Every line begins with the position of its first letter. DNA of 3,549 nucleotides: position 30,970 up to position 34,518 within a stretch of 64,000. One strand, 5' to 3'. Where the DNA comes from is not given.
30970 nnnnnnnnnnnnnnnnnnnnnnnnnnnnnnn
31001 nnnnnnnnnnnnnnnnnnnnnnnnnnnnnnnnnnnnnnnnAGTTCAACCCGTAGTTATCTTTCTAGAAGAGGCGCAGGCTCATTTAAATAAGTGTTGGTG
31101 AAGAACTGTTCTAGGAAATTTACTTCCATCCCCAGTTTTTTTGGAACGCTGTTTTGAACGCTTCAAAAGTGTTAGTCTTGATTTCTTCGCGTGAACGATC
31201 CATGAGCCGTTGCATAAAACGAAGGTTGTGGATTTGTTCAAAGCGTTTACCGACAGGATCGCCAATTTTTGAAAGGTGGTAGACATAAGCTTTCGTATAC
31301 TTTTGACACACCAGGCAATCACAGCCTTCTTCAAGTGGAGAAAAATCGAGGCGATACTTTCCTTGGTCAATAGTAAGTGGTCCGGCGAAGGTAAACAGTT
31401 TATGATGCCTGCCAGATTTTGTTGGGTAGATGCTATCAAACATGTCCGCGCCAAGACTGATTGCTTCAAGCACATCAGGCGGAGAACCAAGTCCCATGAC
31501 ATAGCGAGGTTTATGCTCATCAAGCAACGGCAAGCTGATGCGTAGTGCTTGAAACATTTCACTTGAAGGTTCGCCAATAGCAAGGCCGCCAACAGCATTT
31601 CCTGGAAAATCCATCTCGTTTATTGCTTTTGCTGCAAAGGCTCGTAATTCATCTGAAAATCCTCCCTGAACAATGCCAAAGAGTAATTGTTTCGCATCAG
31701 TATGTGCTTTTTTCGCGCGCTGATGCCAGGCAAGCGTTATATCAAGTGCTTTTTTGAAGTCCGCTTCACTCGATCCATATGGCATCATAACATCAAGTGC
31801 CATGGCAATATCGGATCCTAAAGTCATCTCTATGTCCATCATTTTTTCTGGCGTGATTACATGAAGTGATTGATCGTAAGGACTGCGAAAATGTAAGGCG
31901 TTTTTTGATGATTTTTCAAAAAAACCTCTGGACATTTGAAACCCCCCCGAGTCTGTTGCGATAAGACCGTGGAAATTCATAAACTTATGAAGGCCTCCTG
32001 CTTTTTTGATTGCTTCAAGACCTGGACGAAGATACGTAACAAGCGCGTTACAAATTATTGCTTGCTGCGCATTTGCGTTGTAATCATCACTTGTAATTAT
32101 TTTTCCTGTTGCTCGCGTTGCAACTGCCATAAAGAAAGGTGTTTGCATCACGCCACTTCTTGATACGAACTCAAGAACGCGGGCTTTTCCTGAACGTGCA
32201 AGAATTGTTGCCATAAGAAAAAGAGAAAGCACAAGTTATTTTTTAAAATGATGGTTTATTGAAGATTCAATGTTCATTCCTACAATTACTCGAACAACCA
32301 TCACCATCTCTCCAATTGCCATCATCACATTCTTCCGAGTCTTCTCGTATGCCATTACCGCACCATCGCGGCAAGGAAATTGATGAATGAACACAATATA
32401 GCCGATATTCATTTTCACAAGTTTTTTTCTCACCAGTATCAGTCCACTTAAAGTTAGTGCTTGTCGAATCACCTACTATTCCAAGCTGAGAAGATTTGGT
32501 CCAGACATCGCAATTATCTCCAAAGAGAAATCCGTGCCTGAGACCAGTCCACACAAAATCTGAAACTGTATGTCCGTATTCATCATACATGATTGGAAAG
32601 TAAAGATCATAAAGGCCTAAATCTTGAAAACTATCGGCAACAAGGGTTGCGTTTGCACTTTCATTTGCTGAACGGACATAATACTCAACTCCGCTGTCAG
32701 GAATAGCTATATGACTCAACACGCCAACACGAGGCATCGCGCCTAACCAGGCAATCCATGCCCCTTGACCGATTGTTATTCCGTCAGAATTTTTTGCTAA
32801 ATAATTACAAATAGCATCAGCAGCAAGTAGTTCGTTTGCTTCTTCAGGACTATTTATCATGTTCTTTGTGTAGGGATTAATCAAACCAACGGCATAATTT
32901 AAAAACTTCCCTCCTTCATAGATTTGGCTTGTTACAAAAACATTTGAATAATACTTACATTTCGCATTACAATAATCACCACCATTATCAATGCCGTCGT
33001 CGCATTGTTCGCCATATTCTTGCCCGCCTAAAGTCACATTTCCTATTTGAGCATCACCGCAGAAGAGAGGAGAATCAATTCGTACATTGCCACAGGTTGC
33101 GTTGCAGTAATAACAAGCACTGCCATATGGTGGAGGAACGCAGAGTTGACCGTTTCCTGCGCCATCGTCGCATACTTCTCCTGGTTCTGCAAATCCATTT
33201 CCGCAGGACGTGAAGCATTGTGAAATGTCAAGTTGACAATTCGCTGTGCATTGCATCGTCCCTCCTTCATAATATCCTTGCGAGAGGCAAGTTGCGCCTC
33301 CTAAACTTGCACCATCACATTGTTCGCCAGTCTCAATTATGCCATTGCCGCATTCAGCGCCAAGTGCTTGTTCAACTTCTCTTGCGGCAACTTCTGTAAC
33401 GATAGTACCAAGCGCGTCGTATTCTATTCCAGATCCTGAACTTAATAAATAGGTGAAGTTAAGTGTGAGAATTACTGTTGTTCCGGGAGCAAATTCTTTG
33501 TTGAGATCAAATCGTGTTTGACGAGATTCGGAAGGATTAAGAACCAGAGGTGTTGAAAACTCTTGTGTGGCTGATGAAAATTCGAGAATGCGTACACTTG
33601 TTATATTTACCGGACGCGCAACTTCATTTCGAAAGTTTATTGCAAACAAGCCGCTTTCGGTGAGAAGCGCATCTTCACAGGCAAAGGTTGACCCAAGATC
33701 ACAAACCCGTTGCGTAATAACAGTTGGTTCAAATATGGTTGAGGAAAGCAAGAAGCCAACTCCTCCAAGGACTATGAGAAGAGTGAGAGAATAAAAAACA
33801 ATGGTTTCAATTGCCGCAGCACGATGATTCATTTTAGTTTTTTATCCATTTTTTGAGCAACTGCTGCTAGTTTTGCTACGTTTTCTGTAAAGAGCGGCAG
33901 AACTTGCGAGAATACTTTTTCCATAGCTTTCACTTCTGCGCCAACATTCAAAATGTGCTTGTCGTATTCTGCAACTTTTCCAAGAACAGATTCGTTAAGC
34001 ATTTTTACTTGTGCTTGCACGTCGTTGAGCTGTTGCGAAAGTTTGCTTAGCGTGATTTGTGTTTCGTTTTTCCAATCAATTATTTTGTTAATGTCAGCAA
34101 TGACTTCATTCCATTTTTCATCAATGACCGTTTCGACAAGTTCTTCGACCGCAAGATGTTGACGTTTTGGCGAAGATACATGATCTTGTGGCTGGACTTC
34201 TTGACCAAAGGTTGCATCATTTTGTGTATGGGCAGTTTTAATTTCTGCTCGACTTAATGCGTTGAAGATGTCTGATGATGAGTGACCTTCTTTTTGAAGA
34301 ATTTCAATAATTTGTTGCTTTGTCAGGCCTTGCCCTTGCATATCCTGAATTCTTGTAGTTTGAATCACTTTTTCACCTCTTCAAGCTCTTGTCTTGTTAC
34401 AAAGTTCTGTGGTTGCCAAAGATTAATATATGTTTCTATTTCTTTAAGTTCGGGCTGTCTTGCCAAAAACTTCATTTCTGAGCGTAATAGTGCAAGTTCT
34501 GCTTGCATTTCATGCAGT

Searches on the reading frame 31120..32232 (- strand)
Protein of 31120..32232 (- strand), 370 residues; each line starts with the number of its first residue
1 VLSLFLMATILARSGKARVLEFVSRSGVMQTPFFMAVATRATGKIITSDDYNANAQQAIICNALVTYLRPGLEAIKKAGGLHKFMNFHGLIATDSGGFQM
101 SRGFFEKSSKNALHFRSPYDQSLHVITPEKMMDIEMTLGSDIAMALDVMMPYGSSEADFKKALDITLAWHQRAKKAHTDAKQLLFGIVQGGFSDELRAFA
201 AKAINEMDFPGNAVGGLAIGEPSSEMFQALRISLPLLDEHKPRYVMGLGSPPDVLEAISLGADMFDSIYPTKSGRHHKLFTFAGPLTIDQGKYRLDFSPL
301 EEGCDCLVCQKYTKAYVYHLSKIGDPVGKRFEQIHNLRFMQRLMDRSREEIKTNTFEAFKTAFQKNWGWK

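Call 11: search_protein_families(library=pfam, proteins=[window:31120-32232:-], max_evalue=0.01)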
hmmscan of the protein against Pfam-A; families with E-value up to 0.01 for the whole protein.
window:31120-32232:- (370 aa): 1 family
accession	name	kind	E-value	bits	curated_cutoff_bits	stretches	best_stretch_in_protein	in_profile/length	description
PF01702.25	TGT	-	6e-119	397.7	26.3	1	16-367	2-355/357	Queuine tRNA-ribosyltransferase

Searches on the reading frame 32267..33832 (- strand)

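Call 11: search_protein_families(library=pfam, proteins=[window:32267-33832:-], max_evalue=0.01)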
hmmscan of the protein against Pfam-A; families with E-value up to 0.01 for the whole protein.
window:32267-33832:- (521 aa): 1 family
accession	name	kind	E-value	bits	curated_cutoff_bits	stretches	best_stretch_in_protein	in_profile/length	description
PF13948.11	DUF4215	-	1.1e-09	38.8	27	1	490-517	20-46/47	Domain of unknown function (DUF4215)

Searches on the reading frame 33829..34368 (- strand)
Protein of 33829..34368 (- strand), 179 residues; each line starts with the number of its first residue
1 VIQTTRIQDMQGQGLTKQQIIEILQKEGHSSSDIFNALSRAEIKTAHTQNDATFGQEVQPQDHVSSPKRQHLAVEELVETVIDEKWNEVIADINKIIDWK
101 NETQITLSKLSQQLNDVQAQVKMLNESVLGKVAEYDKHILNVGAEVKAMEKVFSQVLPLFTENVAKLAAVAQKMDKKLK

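Call 70: search_protein_families(library=pfam, proteins=[window:33829-34368:-], max_evalue=0.0001)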
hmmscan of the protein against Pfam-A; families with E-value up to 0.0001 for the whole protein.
window:33829-34368:- (179 aa): 0 families

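Call 84: search_protein_families(library=pfam, proteins=[window:33829-34368:-], max_evalue=1)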
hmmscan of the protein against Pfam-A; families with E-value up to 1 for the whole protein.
window:33829-34368:- (179 aa): 5 families
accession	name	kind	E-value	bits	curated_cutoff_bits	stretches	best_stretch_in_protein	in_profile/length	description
PF10046.14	BLOC1_2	-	0.0025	18.6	33.4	1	85-128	38-81/96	Biogenesis of lysosome-related organelles complex-1 subunit 2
PF06009.19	Laminin_II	-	0.017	15.6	33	1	88-157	3-72/138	Laminin Domain II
PF10796.14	Anti-adapt_IraP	-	0.11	13.6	23.2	0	70-103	29-62/86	Sigma-S stabilisation anti-adaptor protein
PF10256.14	Erf4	-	0.13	12.7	29.3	0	70-97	18-45/116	Golgin subfamily A member 7/ERF4 family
PF21476.4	PF0610-like_N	-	0.18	12.5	33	1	16-39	2-25/50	PF0610-like, N-terminal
